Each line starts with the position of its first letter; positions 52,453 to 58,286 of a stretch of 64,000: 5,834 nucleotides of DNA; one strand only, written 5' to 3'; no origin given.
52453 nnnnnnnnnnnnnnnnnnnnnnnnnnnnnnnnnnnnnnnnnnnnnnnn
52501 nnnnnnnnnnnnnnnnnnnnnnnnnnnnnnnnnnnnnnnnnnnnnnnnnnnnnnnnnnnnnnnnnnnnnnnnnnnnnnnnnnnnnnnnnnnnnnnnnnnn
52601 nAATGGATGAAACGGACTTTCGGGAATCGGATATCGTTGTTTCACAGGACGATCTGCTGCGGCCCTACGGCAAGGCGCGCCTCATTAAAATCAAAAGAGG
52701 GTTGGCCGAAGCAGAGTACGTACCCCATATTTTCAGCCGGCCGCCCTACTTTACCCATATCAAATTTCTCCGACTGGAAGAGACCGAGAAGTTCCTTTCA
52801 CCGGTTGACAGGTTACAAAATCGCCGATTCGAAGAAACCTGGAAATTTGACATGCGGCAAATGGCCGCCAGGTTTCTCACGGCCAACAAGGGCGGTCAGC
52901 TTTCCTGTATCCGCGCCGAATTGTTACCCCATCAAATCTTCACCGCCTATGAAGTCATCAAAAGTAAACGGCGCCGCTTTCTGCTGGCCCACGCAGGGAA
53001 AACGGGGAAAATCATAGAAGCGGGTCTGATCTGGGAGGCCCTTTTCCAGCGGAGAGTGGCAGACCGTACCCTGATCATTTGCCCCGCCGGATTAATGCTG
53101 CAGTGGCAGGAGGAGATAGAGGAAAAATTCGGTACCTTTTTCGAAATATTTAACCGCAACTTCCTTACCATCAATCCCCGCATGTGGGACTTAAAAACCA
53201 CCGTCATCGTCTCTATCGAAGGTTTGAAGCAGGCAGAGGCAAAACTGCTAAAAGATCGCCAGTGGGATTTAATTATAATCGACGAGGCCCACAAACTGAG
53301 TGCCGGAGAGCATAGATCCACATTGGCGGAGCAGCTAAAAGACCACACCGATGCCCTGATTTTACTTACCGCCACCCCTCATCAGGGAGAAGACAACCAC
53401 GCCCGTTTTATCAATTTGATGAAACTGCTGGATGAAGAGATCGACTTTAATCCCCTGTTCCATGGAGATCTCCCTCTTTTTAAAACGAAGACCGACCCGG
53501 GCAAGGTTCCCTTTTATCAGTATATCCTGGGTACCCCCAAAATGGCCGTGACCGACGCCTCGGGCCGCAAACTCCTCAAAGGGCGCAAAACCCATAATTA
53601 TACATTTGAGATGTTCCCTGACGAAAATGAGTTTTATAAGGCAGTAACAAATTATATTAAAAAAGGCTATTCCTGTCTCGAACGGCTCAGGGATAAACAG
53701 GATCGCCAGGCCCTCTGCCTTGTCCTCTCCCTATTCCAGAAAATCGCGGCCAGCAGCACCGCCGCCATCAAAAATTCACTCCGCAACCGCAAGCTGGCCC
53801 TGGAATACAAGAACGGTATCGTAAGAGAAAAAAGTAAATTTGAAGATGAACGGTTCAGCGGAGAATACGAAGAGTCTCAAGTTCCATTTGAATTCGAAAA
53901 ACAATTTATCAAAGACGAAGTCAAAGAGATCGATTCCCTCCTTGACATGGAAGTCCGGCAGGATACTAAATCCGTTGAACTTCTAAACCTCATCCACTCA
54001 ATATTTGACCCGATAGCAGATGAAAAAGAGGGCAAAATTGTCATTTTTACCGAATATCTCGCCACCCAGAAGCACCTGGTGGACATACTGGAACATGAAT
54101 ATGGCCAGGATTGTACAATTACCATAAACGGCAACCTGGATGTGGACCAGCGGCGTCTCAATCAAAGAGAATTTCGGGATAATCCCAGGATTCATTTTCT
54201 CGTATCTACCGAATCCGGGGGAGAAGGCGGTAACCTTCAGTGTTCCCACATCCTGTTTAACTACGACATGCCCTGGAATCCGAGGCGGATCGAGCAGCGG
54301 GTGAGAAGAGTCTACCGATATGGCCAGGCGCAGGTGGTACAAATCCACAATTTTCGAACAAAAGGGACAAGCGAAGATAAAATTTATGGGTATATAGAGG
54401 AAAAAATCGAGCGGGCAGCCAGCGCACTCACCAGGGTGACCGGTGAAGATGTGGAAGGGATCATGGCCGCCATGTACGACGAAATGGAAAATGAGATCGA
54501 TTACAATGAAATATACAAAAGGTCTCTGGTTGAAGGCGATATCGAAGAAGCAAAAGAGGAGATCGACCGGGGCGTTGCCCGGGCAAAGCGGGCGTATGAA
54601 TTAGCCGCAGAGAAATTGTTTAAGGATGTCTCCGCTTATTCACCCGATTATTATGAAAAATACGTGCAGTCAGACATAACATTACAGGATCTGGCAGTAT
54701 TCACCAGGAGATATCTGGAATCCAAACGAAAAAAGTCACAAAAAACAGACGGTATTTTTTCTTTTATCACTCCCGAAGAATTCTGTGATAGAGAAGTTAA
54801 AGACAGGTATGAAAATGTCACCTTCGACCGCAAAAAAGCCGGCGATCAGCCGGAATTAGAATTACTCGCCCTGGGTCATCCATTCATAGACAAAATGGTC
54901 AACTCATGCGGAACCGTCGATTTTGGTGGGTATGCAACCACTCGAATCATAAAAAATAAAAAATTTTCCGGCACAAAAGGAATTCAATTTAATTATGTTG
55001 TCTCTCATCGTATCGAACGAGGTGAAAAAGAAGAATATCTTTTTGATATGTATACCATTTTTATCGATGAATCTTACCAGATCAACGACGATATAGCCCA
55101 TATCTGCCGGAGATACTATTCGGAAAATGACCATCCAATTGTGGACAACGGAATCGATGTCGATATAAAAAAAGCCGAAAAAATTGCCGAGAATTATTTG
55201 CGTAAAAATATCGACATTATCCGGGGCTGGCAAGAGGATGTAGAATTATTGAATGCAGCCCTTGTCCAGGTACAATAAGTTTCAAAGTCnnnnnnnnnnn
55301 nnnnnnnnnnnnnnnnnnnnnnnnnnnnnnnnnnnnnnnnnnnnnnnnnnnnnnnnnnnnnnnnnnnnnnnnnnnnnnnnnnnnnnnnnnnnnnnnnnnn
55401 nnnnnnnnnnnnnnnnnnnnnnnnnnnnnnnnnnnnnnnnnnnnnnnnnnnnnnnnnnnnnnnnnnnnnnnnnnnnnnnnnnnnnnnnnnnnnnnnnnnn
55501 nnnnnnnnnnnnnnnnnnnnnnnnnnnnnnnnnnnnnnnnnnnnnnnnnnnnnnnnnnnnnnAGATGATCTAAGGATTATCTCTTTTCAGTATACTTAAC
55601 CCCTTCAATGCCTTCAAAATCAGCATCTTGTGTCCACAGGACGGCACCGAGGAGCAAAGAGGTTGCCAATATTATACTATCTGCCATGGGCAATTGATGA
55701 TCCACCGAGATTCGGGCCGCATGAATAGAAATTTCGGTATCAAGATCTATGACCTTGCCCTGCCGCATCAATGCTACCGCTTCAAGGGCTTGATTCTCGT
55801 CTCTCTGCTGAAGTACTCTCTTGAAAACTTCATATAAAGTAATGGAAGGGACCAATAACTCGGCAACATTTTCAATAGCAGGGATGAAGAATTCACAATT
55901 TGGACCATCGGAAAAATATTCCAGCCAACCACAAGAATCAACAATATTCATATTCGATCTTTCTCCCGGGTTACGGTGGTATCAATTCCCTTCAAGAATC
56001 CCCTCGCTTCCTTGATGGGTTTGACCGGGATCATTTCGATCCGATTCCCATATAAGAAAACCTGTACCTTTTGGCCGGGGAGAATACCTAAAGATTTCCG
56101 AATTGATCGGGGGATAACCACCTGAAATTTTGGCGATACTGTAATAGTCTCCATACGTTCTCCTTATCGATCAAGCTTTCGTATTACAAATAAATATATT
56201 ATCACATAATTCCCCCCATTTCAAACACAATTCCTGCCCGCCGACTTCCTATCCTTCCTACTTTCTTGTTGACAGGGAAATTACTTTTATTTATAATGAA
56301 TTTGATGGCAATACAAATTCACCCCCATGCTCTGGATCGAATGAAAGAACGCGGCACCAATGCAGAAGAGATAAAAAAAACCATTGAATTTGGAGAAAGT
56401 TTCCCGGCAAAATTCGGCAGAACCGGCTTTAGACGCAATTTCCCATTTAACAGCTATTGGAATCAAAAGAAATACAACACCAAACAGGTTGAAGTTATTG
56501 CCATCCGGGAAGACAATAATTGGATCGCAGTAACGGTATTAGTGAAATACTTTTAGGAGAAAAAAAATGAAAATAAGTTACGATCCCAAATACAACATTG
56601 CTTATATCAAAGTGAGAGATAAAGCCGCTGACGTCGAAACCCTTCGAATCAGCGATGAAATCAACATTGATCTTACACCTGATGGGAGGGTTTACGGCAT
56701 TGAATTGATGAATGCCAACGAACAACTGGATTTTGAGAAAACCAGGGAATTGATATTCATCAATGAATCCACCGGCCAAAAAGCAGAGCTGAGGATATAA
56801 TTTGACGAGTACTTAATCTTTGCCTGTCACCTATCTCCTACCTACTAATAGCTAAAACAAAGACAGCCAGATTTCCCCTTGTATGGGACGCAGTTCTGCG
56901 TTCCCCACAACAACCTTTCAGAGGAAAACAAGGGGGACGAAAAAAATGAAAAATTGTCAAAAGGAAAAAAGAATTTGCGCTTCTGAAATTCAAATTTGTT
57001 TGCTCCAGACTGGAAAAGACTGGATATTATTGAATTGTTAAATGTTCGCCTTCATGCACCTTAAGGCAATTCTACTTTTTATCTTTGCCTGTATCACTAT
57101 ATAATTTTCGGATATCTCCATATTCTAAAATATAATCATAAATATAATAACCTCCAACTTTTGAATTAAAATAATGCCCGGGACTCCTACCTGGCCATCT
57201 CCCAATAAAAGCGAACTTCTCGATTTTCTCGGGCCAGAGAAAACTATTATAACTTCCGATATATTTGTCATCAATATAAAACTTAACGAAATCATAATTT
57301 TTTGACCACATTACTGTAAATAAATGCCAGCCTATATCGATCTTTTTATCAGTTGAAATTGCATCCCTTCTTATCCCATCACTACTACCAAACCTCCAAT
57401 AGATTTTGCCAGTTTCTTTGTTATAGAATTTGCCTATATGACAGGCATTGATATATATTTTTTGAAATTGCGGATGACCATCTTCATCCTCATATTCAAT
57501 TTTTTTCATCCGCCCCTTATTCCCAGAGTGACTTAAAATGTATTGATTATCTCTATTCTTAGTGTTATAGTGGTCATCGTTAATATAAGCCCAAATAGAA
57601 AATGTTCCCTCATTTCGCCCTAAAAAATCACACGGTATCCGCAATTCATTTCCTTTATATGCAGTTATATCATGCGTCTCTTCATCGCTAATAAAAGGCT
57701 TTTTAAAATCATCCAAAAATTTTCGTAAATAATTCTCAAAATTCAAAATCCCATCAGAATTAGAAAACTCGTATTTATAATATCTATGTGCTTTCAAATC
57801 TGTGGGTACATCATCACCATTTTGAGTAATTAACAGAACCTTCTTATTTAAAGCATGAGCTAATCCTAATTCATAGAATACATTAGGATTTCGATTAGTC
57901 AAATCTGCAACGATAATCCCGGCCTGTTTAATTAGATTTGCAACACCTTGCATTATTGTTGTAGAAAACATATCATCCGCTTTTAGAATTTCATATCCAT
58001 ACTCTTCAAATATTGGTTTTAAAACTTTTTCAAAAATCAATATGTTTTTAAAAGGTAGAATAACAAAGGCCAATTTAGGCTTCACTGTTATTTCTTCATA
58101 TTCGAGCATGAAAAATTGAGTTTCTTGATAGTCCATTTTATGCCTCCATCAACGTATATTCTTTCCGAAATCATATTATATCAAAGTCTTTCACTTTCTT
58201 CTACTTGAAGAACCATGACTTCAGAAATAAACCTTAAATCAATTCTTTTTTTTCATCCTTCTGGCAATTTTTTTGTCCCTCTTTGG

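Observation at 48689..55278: Compact operon: DprA/SLOG-like protein + nuclease-MTase-TRD fusion + SNF2 translocase (split ISP/DISARM-like module that I cannot match to a named system)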

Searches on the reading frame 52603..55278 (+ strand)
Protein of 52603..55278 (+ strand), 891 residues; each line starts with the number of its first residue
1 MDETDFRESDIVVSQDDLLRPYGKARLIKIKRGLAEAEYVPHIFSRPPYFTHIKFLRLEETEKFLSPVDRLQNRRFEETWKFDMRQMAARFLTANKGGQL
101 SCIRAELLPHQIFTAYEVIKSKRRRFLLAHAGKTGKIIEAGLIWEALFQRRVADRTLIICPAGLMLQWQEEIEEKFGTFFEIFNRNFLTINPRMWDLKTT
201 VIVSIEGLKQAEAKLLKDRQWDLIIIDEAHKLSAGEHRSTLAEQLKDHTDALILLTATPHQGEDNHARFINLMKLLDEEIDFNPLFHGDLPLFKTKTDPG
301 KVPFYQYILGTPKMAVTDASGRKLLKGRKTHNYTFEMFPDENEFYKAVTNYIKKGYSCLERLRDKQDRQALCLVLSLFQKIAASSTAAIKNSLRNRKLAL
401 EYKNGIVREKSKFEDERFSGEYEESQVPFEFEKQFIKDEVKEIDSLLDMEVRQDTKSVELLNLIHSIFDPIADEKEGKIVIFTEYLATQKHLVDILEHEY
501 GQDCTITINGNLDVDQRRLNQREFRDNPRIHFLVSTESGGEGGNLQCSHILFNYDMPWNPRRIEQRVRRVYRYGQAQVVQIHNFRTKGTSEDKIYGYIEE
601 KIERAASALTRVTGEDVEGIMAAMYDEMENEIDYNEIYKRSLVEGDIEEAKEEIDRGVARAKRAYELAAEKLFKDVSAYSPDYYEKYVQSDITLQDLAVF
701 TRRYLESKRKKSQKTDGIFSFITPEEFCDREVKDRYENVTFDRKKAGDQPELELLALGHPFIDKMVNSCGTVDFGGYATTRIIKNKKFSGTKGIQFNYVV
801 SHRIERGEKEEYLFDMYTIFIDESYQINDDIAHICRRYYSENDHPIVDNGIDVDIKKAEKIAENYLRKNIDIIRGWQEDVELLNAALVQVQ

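Call 3: search_protein_families(library=pfam, proteins=[window:52603-55278:+], max_evalue=0.01)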
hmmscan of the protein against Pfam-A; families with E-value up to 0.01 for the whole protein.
window:52603-55278:+ (891 aa): 7 families
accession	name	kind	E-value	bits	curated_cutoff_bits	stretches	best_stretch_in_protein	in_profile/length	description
PF00271.37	Helicase_C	-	2.8e-16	60.2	23.5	1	468-574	10-110/110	Helicase conserved C-terminal domain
PF00176.29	SNF2-rel_dom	-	2.5e-13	50.3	24.9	1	132-280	29-182/290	SNF2-related domain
PF04851.21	ResIII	-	1.6e-11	44.8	22.5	1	106-260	3-163/164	Type III restriction enzyme, res subunit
PF00270.35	DEAD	-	0.00018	21.7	26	1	150-261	42-162/167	DEAD/DEAH box helicase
PF12137.13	RapA_C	-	0.00095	18.7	26.8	1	738-801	155-218/360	RNA polymerase recycling family C-terminal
PF07652.20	Flavi_DEAD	-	0.0038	17.7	21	0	131-265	15-142/148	Flavivirus DEAD domain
PF18766.7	SWI2_SNF2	-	0.0095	16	26.7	0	199-266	94-162/221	SWI2/SNF2 ATPase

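Call 4: search_protein_families(library=padloc, proteins=[window:52603-55278:+], max_evalue=0.01)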
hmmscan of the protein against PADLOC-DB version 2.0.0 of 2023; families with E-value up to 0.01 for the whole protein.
window:52603-55278:+ (891 aa): 45 families (the best 25 are shown)
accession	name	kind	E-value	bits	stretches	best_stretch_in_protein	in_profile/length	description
PDLC02500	BrxHI|BrxHII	-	3.1e-89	298.7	1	81-768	62-753/933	BrxHI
PDLC00659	HmaA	-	1.7e-77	259.3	2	106-405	104-403/1176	SNF2 helicase / DEAD-box helicase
PDLC02621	DrmD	-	5.6e-67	224.8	1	118-766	133-817/1040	DrmD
PDLC02634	DrmD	-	9.8e-66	220.2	1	97-765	82-772/900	DrmD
PDLC02504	BrxHI|BrxHII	-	3.1e-64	215.4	1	80-824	81-825/971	BrxHII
PDLC02619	DrmD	-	2.5e-49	166.2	2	101-513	27-451/872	DrmD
PDLC02620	DrmD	-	9.8e-46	154.2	1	107-632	100-641/1060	DrmD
PDLC02572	DrmA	-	3.8e-45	152.2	1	119-763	131-814/1043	DrmA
PDLC02623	DrmD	-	1.6e-44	150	2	328-610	401-661/1040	DrmD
PDLC02843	DpdE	-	2.4e-38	129.7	2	94-280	147-316/1091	DpdE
PDLC02632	DrmD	-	1.6e-36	124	2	119-410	136-433/662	DrmD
PDLC02840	DpdE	-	1.6e-35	120.8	2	104-279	157-320/1091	DpdE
PDLC02844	DpdE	-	3.7e-35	119.1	2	100-277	147-321/1074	DpdE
PDLC02633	DrmD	-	2.2e-34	116.6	2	444-608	494-663/839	DrmD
PDLC02624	DrmD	-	1.5e-21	74.6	2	450-682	337-570/652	DrmD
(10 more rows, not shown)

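Call 5: search_protein_families(library=ncbifam, proteins=[window:52603-55278:+], max_evalue=0.01)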
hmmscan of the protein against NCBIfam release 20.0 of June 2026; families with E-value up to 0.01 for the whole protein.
window:52603-55278:+ (891 aa): 9 families
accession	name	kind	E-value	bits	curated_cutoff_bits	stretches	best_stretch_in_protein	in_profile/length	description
NF038317.1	DISARM_DrmD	equivalog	7.9e-77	259.5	610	1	118-766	119-802/1021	DISARM system SNF2-like helicase DrmD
NF041062.1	DpdE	equivalog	3.9e-52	177.4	500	2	326-805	427-877/1048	protein DpdE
NF003426.0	PRK04914.1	equivalog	1.1e-51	176.2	576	2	53-277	97-332/959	RNA polymerase-associated protein RapA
NF038318.1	DISARM_DrmD_b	equivalog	1.1e-48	166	950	2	103-513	26-448/868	DISARM system SNF2-like helicase DrmD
NF042964.1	phospholipD_antiphage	equivalog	6.9e-32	110.7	1100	2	347-609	569-826/895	phospholipase D-like domain-containing anti-phage protein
NF058637.1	helic_SCO1167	equivalog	1.9e-27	95.8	1200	2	459-610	763-911/932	SCO1167/SCO6262 family helicase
NF053675.1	pilus_reg_Snf2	equivalog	1.9e-14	52.7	1100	1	476-601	877-1000/1029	pilus expression-regulating Snf2 family helicase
NF041790.1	anti-phage_ZorD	equivalog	1.4e-09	36.5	1500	1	460-581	907-1032/1035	type I Zorya anti-phage system protein ZorD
NF053631.1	RNA_helic_CshA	equivalog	0.0012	17.9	646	1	507-639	266-394/434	degradosome RNA helicase CshA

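Call 29: search_solved_structures(query=window:52603-55278:+, max_evalue=0.00001)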
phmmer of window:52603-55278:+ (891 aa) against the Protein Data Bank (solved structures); distinct sequences matched with E-value up to 0.00001: 79 (the best 60 are shown).
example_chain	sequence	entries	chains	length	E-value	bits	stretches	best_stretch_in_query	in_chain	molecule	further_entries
6bog_A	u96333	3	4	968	1.3e-31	112.9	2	60-275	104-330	RNA polymerase-associated protein RapA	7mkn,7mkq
7m8e_F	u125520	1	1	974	1.4e-31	112.8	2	60-275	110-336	RNA polymerase-associated protein RapA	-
4s20_K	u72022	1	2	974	1.4e-31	112.8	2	60-275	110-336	RNA polymerase-associated protein RapA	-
8so8_A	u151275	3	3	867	1.5e-31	112.7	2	64-275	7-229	RNA polymerase-associated protein RapA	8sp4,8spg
8t0l_F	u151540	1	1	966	4.7e-31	111.1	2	60-275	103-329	RNA polymerase-associated protein RapA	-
1z63_A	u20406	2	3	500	5.2e-20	74.5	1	451-595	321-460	Helicase of the snf2/rad54 family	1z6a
1z5z_A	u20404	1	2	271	5.3e-14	54.6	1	451-596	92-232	Helicase of the snf2/rad54 family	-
7ux9_P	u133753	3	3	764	1.3e-13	53.3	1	478-605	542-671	ATP-dependent DNA helicase DDM1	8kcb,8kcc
8wh5_K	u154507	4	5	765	1.3e-13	53.3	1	478-605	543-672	ATP-dependent DNA helicase DDM1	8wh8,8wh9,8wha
8j90_K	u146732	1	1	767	1.3e-13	53.3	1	478-605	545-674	ATP-dependent DNA helicase DDM1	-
8skz_A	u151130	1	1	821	1.6e-13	53.1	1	478-605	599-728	ATP-dependent DNA helicase DDM1,Lymphoid-specific helicase chimera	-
6ne3_W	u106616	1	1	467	1.8e-13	52.9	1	473-602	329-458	SWI/SNF-related matrix-associated actin-dependent regulator of chromatin subfamily A membe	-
8v4y_W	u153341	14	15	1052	2.8e-13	52.3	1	473-660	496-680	SWI/SNF-related matrix-associated actin-dependent regulator of chromatin subfamily A membe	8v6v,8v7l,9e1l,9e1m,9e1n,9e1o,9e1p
6fhs_G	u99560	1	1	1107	9.8e-13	50.5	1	491-605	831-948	Ino80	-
8oo7_G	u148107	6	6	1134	1.1e-12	50.4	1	491-605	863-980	Chromatin-remodeling ATPase Ino80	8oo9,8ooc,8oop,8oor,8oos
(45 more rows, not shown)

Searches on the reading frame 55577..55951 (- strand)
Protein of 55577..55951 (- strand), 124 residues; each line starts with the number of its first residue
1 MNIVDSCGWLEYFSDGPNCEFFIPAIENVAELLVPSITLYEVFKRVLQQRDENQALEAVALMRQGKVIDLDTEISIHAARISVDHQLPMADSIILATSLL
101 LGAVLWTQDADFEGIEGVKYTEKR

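Call 74: search_protein_families(library=pfam, proteins=[window:55577-55951:-], max_evalue=0.001)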
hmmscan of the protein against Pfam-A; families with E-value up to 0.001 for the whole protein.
window:55577-55951:- (124 aa): 2 families
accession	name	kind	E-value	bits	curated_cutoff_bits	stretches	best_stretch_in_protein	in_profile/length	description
PF01850.27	PIN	-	1.1e-15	58.8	23.6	1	3-115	2-117/120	PIN domain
PF10130.15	PIN_2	-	1.4e-05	25.7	22.4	1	73-119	73-121/133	PIN domain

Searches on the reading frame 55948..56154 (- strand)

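Call 74: search_protein_families(library=pfam, proteins=[window:55948-56154:-], max_evalue=0.001)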
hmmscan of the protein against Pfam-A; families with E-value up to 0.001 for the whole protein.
window:55948-56154:- (68 aa): 1 family
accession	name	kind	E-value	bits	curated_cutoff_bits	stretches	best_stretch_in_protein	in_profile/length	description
PF04014.23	MazE_antitoxin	-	5.1e-08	33.2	24.7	1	5-47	3-46/48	Antidote-toxin recognition MazE, bacterial antitoxin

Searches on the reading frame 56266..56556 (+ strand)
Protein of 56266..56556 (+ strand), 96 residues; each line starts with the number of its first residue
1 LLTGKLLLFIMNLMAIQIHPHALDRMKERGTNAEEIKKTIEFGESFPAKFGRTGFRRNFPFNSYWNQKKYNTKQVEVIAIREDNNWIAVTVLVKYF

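Call 74: search_protein_families(library=pfam, proteins=[window:56266-56556:+], max_evalue=0.001)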
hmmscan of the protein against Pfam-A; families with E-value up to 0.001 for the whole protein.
window:56266-56556:+ (96 aa): 1 family
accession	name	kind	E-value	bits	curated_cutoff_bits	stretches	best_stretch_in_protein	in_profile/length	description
PF14076.12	DUF4258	-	7.7e-06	26.6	25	1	20-91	3-69/71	Domain of unknown function (DUF4258)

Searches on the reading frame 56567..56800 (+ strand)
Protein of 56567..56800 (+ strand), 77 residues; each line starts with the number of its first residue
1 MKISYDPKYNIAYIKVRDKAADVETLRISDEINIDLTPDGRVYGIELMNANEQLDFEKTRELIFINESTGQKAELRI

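Call 74: search_protein_families(library=pfam, proteins=[window:56567-56800:+], max_evalue=0.001)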
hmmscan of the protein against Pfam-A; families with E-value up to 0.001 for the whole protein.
window:56567-56800:+ (77 aa): 1 family
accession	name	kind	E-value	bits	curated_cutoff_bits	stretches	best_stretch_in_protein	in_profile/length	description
PF10049.14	DUF2283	-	1.8e-12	47.7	23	1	2-50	1-48/49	Protein of unknown function (DUF2283)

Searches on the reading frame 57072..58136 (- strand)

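Call 74: search_protein_families(library=pfam, proteins=[window:57072-58136:-], max_evalue=0.001)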
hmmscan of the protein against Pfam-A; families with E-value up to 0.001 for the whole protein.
window:57072-58136:- (354 aa): 2 families
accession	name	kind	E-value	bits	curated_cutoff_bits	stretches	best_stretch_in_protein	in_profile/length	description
PF13385.13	Laminin_G_3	-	2.3e-05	25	27.6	1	172-342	14-150/151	Concanavalin A-like lectin/glucanases superfamily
PF05014.21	Nuc_deoxyrib_tr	-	4.6e-05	24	28.8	1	55-110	46-103/117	Nucleoside 2-deoxyribosyltransferase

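Call 91: search_protein_families(library=padloc, proteins=[window:57072-58136:-], max_evalue=0.00001)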
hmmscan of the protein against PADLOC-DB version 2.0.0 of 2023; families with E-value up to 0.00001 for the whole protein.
window:57072-58136:- (354 aa): 1 family
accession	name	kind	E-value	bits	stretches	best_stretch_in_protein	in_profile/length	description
PDLC00733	Effector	-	2.5e-10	37.7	1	35-125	263-357/388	TIR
